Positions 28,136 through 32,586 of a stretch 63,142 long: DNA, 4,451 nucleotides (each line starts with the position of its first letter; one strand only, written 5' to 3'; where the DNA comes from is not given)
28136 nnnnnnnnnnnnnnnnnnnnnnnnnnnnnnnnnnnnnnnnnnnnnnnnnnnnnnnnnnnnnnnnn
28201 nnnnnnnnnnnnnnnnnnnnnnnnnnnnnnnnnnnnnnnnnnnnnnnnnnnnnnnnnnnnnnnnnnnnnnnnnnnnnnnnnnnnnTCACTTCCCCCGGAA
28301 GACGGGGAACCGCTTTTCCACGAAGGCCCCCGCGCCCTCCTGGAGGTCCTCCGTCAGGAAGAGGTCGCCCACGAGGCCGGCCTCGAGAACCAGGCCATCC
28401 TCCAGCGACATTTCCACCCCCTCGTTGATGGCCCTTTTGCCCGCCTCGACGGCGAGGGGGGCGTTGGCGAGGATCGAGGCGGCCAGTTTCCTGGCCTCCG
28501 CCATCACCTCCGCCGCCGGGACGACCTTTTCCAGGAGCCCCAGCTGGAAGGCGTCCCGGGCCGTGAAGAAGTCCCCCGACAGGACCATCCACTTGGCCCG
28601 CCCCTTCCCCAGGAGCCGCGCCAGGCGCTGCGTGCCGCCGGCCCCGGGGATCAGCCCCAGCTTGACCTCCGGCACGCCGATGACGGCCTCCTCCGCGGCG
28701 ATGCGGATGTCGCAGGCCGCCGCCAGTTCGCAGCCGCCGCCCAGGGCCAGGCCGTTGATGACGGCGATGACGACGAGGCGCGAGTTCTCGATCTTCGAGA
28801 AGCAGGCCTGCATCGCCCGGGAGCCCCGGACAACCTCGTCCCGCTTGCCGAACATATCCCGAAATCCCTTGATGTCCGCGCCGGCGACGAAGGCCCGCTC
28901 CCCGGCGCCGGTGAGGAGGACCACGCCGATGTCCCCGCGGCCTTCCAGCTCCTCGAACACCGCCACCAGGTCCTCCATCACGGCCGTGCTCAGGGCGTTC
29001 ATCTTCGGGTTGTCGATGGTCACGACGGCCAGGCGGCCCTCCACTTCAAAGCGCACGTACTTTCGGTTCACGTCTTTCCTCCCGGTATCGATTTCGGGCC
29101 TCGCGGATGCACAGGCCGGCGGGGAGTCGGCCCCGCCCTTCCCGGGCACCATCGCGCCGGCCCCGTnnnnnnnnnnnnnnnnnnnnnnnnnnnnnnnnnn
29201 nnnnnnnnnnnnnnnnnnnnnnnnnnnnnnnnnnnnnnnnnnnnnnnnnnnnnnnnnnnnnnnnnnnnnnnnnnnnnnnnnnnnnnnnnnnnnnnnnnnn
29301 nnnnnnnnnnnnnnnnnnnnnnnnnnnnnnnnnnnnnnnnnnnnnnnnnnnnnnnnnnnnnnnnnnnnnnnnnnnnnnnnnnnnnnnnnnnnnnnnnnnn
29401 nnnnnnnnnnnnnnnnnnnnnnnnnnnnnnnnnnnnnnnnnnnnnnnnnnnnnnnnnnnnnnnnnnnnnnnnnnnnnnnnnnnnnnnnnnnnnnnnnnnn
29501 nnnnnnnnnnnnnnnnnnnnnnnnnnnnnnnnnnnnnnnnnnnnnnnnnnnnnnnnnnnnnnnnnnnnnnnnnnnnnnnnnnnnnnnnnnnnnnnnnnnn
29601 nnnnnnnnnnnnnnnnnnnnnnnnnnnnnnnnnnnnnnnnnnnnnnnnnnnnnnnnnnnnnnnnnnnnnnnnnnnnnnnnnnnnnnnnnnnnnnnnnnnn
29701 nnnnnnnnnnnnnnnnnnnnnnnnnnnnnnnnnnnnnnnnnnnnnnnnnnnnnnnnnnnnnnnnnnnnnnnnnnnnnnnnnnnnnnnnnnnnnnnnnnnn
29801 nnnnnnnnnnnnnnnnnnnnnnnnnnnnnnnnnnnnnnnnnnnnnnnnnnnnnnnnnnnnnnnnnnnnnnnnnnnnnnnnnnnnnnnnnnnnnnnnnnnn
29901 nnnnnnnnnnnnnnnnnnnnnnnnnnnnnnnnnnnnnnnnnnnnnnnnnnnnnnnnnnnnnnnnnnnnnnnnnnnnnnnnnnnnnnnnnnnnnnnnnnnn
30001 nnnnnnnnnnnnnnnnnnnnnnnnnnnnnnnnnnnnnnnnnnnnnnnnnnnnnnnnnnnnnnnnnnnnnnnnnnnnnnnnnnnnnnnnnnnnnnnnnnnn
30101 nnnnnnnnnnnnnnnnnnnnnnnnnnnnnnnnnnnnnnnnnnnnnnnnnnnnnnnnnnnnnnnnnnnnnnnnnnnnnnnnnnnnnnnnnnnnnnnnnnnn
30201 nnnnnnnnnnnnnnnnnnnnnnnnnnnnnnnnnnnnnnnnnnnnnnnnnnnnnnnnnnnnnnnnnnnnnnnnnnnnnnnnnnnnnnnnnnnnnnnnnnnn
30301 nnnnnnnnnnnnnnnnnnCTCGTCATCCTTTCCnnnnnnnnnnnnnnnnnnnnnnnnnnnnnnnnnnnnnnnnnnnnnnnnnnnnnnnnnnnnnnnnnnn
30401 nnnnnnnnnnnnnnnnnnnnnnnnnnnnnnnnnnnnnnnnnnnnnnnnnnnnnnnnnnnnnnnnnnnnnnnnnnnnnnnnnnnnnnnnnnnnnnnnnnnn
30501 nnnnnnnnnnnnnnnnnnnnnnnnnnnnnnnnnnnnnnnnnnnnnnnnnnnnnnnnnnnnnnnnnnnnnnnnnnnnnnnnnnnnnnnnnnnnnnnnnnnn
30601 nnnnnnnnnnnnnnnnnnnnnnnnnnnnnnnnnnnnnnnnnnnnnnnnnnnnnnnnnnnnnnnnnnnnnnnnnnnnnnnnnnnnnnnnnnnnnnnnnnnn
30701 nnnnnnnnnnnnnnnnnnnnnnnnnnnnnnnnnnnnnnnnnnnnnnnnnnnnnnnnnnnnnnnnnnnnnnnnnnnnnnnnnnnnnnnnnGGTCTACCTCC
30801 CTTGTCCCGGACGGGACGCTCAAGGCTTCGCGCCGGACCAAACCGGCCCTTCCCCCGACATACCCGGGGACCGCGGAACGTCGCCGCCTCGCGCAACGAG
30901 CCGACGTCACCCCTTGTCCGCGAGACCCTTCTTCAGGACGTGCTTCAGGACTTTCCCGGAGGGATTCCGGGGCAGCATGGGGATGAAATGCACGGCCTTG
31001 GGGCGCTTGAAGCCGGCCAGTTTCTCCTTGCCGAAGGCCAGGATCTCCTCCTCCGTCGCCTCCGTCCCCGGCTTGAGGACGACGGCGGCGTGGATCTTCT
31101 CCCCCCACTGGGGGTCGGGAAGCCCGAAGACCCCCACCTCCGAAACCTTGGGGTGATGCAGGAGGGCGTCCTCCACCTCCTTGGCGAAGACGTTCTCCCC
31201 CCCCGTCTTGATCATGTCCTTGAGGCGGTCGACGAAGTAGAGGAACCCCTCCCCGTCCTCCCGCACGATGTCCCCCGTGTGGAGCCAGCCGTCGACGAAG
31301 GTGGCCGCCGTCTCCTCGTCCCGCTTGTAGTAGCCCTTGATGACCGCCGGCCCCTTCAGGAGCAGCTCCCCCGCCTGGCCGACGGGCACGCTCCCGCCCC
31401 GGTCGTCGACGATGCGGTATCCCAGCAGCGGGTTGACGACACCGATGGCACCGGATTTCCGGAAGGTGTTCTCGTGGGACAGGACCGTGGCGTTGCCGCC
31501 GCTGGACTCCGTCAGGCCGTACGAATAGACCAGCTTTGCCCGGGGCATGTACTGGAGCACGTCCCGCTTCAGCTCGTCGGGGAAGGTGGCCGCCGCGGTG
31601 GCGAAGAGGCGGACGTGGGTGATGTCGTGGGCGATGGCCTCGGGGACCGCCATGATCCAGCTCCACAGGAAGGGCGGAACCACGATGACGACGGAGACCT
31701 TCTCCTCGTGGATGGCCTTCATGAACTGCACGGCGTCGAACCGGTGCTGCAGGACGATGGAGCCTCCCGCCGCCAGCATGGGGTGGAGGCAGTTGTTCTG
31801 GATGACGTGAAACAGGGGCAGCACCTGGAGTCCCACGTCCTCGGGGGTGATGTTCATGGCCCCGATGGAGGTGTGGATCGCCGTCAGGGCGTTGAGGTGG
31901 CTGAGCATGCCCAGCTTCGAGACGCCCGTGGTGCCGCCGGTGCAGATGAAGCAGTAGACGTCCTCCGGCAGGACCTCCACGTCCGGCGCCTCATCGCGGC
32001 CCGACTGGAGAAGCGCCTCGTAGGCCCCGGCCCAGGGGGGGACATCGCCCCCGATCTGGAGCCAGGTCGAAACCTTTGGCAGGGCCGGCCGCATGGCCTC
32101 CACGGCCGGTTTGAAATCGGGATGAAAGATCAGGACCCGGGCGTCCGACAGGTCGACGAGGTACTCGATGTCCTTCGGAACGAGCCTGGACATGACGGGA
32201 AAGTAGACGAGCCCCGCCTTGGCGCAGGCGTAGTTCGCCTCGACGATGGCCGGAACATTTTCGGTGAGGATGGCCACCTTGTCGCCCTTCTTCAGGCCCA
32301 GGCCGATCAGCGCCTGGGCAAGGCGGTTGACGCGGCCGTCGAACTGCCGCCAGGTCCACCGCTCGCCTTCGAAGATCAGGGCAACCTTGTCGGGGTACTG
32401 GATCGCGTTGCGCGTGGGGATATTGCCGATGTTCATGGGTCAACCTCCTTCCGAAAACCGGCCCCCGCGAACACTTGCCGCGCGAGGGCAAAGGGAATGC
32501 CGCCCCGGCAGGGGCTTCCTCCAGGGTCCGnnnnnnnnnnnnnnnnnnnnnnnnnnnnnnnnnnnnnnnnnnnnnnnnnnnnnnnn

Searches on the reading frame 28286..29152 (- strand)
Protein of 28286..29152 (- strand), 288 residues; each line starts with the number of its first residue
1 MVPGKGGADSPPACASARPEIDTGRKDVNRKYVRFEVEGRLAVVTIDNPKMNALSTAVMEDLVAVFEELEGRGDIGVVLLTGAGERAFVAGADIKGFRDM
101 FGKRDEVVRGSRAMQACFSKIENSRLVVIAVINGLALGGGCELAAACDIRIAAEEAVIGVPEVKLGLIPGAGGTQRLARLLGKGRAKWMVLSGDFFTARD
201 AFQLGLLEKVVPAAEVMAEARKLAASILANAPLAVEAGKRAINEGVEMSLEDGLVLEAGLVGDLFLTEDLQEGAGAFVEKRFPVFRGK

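Call 38: search_protein_families(library=pfam, proteins=[window:28286-29152:-], max_evalue=0.0001)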
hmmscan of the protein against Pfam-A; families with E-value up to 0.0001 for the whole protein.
window:28286-29152:- (288 aa): 2 families
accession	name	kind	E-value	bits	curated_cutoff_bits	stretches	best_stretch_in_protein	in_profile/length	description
PF00378.25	ECH_1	-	1.1e-65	221.9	27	1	38-287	3-250/251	Enoyl-CoA hydratase/isomerase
PF16113.10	ECH_2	-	2e-35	123.3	27.2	1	42-224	2-185/335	Enoyl-CoA hydratase/isomerase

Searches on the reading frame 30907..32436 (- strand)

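Call 38: search_protein_families(library=pfam, proteins=[window:30907-32436:-], max_evalue=0.0001)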
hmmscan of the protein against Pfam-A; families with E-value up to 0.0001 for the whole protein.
window:30907-32436:- (509 aa): 2 families
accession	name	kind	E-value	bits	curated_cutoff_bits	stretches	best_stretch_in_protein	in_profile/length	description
PF00501.34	AMP-binding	-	2.6e-77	260.6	29.9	1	9-370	3-384/384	AMP-binding enzyme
PF13193.12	AMP-binding_C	-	5.4e-21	75.7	24.5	1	420-495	1-76/76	AMP-binding enzyme C-terminal domain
